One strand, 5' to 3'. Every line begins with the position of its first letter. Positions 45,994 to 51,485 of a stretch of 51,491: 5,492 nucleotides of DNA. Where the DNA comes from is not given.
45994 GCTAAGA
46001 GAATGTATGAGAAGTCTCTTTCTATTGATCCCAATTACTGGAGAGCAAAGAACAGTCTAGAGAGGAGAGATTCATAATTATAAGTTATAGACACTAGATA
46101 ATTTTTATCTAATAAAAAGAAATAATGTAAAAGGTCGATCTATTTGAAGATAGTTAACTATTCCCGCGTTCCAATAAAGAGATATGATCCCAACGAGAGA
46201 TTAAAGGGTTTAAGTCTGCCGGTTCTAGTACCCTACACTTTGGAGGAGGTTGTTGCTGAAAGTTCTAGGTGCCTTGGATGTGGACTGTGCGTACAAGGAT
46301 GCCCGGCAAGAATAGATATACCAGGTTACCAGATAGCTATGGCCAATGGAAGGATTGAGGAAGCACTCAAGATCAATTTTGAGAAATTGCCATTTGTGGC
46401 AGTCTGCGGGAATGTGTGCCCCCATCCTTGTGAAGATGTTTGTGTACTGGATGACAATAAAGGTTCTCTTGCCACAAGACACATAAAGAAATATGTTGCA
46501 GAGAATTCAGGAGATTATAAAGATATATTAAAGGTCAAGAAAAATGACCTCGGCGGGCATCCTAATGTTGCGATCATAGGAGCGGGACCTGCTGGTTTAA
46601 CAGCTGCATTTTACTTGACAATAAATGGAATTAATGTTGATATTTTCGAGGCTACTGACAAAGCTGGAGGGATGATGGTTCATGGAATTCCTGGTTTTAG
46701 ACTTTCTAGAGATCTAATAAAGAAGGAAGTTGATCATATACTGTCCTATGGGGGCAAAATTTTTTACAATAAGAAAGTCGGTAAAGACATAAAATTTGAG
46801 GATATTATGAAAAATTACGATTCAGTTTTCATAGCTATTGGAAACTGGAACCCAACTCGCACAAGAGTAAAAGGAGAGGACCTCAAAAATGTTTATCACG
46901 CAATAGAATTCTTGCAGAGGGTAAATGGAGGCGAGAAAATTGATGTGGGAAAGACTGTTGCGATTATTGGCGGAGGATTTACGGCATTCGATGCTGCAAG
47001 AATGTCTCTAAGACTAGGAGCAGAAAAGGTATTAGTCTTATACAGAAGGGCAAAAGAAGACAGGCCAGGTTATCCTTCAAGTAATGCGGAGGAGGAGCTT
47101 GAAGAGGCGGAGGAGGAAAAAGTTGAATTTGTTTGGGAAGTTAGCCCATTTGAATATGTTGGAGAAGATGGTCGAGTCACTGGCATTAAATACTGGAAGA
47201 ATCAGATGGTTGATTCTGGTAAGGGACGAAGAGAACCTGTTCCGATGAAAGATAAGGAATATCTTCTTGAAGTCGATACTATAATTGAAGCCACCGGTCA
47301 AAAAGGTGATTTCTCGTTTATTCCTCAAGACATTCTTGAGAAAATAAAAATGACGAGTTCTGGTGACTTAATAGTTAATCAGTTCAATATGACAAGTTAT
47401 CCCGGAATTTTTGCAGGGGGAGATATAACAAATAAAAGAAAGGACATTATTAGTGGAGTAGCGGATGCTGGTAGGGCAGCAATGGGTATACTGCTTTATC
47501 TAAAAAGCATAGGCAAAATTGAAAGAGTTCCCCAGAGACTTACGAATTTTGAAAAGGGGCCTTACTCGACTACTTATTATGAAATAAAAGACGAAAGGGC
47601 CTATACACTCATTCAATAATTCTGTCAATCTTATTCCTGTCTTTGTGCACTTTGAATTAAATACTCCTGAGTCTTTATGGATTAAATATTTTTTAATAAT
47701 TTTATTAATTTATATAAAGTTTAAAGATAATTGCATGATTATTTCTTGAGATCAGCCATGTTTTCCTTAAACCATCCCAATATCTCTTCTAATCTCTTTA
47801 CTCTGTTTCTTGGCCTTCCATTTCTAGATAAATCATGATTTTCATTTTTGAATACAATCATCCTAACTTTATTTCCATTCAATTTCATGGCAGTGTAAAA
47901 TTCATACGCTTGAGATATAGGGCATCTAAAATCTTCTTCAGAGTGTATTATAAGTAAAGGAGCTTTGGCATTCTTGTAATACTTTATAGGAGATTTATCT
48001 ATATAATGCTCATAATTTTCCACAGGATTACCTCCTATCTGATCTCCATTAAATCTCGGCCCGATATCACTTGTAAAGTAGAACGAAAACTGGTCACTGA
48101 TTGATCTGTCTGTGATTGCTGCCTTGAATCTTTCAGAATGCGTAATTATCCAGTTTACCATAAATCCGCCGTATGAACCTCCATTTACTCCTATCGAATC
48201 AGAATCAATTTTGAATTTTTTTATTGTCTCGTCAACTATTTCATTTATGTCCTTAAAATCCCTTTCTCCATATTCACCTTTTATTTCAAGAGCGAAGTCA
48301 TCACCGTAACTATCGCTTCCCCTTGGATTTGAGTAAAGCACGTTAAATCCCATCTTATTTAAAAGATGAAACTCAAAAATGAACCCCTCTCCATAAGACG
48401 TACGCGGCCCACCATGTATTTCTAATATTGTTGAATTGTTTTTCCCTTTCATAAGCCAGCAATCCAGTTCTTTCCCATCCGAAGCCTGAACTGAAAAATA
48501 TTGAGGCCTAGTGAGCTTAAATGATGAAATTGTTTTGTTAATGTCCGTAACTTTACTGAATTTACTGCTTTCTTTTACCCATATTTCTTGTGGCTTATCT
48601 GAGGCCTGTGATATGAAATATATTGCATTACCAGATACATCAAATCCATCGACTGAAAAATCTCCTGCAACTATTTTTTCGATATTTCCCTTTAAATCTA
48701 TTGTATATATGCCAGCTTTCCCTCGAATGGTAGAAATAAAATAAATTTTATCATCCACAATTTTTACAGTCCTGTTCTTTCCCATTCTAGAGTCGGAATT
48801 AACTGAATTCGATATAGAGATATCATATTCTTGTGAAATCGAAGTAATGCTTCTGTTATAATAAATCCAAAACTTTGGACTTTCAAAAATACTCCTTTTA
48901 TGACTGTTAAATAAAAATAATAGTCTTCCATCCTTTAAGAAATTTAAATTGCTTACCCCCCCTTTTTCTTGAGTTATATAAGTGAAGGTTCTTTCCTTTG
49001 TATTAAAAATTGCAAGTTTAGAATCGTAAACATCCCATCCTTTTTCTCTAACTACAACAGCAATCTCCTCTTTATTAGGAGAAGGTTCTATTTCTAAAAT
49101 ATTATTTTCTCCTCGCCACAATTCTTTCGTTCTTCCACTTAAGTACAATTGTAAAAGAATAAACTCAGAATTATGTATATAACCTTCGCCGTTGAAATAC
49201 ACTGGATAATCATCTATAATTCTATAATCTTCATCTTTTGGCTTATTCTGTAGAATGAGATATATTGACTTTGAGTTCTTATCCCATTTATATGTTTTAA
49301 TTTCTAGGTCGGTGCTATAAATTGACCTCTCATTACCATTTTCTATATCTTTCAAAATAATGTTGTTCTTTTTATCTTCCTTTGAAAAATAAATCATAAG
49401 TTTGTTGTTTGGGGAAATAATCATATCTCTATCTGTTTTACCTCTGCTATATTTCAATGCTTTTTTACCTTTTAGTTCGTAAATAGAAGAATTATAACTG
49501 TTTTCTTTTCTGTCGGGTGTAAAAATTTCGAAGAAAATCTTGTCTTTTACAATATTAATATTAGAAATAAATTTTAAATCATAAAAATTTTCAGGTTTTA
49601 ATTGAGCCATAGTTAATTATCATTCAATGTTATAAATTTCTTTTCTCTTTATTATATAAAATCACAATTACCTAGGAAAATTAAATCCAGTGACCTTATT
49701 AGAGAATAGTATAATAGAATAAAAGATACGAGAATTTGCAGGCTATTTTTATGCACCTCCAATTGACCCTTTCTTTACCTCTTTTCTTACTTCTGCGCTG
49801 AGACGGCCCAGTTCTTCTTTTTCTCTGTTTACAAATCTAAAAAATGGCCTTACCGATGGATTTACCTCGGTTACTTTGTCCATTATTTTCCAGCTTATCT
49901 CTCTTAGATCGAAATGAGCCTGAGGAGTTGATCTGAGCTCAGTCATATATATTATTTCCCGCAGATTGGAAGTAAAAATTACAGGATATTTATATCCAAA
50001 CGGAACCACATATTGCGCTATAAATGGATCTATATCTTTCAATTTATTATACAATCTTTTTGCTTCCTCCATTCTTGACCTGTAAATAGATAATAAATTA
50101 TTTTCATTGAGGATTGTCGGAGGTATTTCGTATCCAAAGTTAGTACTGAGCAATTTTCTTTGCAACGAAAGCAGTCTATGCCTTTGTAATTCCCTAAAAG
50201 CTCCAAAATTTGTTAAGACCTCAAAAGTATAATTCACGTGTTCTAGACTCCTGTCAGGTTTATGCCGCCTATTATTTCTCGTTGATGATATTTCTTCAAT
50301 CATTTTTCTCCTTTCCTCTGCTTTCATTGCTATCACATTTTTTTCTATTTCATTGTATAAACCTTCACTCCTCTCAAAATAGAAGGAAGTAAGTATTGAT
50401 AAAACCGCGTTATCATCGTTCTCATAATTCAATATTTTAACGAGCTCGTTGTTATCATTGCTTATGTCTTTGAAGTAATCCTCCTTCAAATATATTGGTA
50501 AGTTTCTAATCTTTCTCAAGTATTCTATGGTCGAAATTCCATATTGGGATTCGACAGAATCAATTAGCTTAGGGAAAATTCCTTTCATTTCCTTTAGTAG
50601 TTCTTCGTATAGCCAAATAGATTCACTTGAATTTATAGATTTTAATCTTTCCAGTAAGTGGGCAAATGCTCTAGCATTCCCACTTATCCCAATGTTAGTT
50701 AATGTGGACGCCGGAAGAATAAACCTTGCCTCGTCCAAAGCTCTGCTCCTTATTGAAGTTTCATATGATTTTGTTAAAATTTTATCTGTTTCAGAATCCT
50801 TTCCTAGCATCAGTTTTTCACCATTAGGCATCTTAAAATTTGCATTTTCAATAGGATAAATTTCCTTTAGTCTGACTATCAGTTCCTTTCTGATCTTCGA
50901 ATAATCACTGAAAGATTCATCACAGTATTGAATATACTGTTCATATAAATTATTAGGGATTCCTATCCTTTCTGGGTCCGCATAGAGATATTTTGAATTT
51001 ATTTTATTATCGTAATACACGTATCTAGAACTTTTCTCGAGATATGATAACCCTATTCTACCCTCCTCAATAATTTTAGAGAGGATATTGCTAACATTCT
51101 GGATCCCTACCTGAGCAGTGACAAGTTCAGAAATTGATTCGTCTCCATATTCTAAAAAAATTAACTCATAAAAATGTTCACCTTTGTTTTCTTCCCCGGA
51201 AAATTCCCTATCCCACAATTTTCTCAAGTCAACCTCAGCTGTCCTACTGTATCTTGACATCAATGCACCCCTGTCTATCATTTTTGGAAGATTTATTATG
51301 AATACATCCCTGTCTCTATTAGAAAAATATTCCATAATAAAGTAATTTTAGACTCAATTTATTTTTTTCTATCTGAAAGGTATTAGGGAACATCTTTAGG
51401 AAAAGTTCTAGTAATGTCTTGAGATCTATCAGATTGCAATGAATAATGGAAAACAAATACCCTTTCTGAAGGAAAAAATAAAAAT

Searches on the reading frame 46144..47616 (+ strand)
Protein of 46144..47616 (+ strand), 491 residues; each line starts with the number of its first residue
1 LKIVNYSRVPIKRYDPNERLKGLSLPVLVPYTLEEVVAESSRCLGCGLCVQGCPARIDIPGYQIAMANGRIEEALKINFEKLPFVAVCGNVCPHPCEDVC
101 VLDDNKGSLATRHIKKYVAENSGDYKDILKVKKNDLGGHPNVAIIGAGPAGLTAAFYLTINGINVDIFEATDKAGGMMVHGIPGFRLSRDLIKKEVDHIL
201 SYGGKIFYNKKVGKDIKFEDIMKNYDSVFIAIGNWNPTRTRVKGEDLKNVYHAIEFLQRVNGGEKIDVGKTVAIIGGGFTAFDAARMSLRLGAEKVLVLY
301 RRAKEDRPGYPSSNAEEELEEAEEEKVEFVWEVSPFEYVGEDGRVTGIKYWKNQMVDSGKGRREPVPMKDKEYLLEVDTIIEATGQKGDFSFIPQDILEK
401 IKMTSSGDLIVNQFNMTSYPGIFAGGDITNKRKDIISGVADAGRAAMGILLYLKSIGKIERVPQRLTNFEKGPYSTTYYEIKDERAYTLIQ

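Call 58: search_protein_families(library=pfam, proteins=[window:46144-47616:+], max_evalue=0.00001)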
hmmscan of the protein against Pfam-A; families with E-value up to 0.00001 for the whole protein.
window:46144-47616:+ (491 aa): 8 families
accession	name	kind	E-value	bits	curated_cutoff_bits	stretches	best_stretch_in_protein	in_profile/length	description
PF07992.20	Pyr_redox_2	-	3.3e-30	106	26.1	1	141-433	2-278/291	Pyridine nucleotide-disulphide oxidoreductase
PF14691.11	Fer4_20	-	3.8e-21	75.4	25.8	1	30-122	11-108/113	Dihydroprymidine dehydrogenase domain II, 4Fe-4S cluster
PF13738.12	Pyr_redox_3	-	4.5e-12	46.3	30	1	227-426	127-305/305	Pyridine nucleotide-disulphide oxidoreductase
PF00070.33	Pyr_redox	-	2.8e-09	37.8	22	0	272-349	2-78/82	Pyridine nucleotide-disulphide oxidoreductase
PF13450.12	NAD_binding_8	-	9.2e-08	32.7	21.9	1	144-178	1-35/68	NAD(P)-binding Rossmann-like domain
PF01946.23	Thi4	-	8.8e-07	28.8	26.2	1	141-201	19-78/235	Thi4 family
PF12831.13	FAD_oxidored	-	2.3e-06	27.6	27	0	142-182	2-42/416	FAD dependent oxidoreductase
PF01266.30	DAO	-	3.4e-06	27.3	27.9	0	142-175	2-35/353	FAD dependent oxidoreductase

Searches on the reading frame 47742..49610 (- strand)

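Call 58: search_protein_families(library=pfam, proteins=[window:47742-49610:-], max_evalue=0.00001)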
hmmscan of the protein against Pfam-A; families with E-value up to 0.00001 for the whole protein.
window:47742-49610:- (623 aa): 3 families
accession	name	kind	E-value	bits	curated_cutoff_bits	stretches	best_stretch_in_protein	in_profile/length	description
PF00326.27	Peptidase_S9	-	7.2e-53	179.7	22.6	1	410-618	3-210/213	Prolyl oligopeptidase family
PF20434.5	BD-FAE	-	9.5e-08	32.2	26.8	1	457-574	75-214/215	BD-FAE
PF02129.25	Peptidase_S15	-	1.3e-06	28.8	23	0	417-512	47-138/262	X-Pro dipeptidyl-peptidase (S15 family)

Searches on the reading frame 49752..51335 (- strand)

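Call 58: search_protein_families(library=pfam, proteins=[window:49752-51335:-], max_evalue=0.00001)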
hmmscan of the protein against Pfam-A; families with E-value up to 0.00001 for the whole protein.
window:49752-51335:- (528 aa): 1 family
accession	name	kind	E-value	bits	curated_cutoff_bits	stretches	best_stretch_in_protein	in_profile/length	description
PF02511.20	Thy1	-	2e-42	145.6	24.8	2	333-493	30-190/191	Thymidylate synthase complementing protein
